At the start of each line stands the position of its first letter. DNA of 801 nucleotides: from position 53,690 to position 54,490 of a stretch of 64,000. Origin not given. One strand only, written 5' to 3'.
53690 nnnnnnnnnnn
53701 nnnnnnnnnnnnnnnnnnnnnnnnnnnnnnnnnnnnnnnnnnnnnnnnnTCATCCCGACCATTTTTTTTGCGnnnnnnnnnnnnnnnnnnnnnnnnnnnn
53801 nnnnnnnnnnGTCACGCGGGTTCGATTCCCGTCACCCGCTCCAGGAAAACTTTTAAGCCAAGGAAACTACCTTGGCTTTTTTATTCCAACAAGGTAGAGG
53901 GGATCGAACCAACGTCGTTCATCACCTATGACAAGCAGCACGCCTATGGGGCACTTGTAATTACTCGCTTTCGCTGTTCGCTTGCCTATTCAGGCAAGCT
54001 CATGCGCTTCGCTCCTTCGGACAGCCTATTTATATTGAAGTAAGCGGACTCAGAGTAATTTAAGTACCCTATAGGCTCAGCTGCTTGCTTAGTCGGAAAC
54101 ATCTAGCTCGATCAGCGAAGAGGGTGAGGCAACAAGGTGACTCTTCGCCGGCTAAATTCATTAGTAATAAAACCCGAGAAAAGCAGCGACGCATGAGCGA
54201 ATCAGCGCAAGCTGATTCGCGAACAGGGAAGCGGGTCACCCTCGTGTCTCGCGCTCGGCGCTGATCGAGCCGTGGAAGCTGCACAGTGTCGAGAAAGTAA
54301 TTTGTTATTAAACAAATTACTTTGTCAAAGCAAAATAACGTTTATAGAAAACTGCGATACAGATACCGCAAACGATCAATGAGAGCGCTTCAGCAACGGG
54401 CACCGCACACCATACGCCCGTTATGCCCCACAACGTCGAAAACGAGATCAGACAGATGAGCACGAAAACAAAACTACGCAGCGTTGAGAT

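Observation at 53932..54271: Copy B of the RNA-like element sits immediately downstream of a tRNA-Pro/tRNA-Gly pair at the edge of an accessory segment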

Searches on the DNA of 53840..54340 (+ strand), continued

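Call 80: search_with_rna_model(model_id=R1, sources=[L089, L090, L091, L092, L093, L094, L095, L096, L097, L098, L099, L100, L101, L102, L103, L104, L105, L106, L107, L108, L109, L110, L111, L112, L113, L114, L115, L116, L117, L118, L119, L120, L121, L122, L123, L124, L125, L126, L127, L128, L129, L130, L131, L132, L133, L134, L135, L136, L137, L138, L139, L140, L141, L142, L143], max_evalue=0.001)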
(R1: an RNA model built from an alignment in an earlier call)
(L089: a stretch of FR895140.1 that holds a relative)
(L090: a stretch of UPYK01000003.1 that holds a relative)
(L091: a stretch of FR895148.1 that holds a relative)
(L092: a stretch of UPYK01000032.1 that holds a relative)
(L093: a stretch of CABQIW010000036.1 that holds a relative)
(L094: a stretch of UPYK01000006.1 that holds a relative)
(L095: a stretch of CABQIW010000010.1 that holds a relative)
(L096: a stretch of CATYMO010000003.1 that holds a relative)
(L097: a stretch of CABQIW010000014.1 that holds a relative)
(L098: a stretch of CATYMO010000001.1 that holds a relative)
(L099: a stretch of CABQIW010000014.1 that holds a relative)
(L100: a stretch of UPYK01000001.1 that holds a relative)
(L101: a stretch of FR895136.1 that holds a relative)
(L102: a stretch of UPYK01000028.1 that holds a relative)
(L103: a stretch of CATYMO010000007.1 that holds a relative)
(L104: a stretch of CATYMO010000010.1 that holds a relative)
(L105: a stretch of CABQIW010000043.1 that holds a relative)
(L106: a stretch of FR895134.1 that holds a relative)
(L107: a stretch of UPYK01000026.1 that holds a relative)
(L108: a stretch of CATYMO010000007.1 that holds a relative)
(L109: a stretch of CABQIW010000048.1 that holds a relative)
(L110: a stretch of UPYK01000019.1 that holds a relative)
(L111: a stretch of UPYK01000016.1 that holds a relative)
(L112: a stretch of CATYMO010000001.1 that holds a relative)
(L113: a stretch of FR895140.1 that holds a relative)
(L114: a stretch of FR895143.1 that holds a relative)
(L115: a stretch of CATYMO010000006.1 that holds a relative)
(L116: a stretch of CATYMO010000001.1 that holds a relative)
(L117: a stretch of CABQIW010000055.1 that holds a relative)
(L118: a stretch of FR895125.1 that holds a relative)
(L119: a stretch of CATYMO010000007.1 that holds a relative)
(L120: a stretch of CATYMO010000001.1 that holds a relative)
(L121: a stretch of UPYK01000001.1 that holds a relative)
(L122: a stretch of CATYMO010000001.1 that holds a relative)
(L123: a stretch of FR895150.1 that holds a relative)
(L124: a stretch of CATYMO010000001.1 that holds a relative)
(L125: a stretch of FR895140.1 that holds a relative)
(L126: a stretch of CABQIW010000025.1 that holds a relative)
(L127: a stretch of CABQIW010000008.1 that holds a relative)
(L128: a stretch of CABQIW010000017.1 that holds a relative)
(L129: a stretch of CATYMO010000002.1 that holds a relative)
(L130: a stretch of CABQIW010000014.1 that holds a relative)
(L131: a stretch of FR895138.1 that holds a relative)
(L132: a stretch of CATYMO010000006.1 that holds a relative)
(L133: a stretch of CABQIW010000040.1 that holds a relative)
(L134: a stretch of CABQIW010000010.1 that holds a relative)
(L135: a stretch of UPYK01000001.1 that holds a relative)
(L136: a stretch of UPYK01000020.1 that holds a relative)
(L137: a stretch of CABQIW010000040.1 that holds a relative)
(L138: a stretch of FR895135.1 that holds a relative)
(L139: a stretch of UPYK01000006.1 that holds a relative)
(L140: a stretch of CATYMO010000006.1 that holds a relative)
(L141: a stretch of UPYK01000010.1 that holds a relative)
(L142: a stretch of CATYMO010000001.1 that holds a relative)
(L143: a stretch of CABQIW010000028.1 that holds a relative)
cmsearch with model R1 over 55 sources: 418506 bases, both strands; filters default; matches with E-value up to 0.001: 69.
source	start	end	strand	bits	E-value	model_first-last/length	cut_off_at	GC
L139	7273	7432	+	198.6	1.2e-46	1-160/160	no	0.51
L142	1882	2041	+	198.6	1.2e-46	1-160/160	no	0.51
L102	7546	7705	-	198.5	1.3e-46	1-160/160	no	0.52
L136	5843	6002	+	197.9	1.8e-46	1-160/160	no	0.51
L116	742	901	-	196.9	3.2e-46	1-160/160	no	0.5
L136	486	645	+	196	5.3e-46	1-160/160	no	0.53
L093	999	1158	+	195.9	5.8e-46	1-160/160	no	0.51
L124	670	829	-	191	9.3e-45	1-160/160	no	0.52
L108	5413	5575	+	190.6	1.2e-44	1-160/160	no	0.55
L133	3701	3859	-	188.9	3.1e-44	1-160/160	no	0.5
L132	94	252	+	187.6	6.6e-44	1-160/160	no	0.5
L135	4072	4231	-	183.9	5.2e-43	1-160/160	no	0.52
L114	6699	6859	-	179.4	7.1e-42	1-160/160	no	0.51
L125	2835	3004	-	138.4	9.9e-32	1-160/160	no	0.56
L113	3790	3959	-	135.7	4.6e-31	1-160/160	no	0.56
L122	4000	4169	+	132.8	2.4e-30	1-160/160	no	0.56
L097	232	392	-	132.3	3.1e-30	1-160/160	no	0.56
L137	5876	5994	+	125.5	1.5e-28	1-119/160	3'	0.53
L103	3878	4029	+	105.1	1.7e-23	1-160/160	no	0.49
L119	3548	3710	+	50.1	7.1e-10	1-160/160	no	0.55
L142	2055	2215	-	49.6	9.5e-10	1-160/160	no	0.57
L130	4694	4853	+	44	2.3e-08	1-160/160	no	0.52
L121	2720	2881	+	41.3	1.1e-07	1-160/160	no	0.52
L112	2646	2807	+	41.2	1.2e-07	1-160/160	no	0.54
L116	7954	8000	-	40.1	2.2e-07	114-160/160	5'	0.57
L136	660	820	-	38.1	6.8e-07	1-160/160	no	0.54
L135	4076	4235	+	37.9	7.4e-07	1-160/160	no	0.52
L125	2647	2805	+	37.7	8.3e-07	1-160/160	no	0.56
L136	482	641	-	36.6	1.6e-06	1-160/160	no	0.52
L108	5409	5571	-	36.3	1.9e-06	1-160/160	no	0.55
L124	674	833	+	36.1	2.1e-06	1-160/160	no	0.53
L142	1878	2037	-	35.2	3.5e-06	1-160/160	no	0.51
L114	6525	6685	+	35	3.9e-06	1-160/160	no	0.55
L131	1258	1420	-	33.6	8.8e-06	1-160/160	no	0.55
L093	995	1154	-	33.4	9.6e-06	1-160/160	no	0.51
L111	543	703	+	33.2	1.1e-05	1-160/160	no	0.57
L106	5360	5535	-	33.1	1.2e-05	1-160/160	no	0.59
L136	5839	5998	-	32.8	1.4e-05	1-160/160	no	0.51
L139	7269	7428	-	32.7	1.4e-05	1-160/160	no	0.51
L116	746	905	+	32.5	1.7e-05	1-160/160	no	0.51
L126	793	953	+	32.4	1.7e-05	1-160/160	no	0.57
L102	7550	7709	+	32.2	1.9e-05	1-160/160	no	0.51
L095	1718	1880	+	32.2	2e-05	1-160/160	no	0.53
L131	3841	4001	-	32.1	2e-05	1-160/160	no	0.54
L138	2288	2450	-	32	2.1e-05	1-160/160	no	0.53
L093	1155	1313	-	31.6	2.8e-05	1-160/160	no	0.57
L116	2869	3030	-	31.2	3.4e-05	1-160/160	no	0.53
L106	7540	7698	-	30.8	4.3e-05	1-160/160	no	0.57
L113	5923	6084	-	30.8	4.4e-05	1-160/160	no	0.53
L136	3716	3877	+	30.8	4.4e-05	1-160/160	no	0.53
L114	3068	3238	-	30.4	5.5e-05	1-160/160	no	0.45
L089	3245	3405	-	29.8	7.6e-05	1-160/160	no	0.57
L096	1297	1459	+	29.7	8.2e-05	1-160/160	no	0.53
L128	5729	5888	+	29.6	8.7e-05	1-160/160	no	0.54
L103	4133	4292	-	28.8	0.00014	1-160/160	no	0.59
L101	4828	4990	+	28.5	0.00016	1-160/160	no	0.54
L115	1772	1932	-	28.2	0.00019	1-160/160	no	0.55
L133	3705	3863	+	27.8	0.00025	1-160/160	no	0.5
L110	5804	5948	+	27.2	0.00034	1-160/160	no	0.54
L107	6518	6677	+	27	0.00038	1-160/160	no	0.57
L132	267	429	-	26.8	0.00043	1-160/160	no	0.53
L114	6703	6863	+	26.7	0.00045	1-160/160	no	0.51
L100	114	270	+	26.7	0.00046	1-160/160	no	0.52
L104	1204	1364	+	26.6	0.00047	1-160/160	no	0.57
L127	3934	4088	+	26.5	0.00051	1-160/160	no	0.54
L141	2008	2170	+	26.3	0.00057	1-160/160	no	0.54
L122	4208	4370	-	26.1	0.00065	1-160/160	no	0.54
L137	3749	3909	+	25.8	0.00075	1-160/160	no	0.57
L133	3527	3687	+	25.6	0.00083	1-160/160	no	0.52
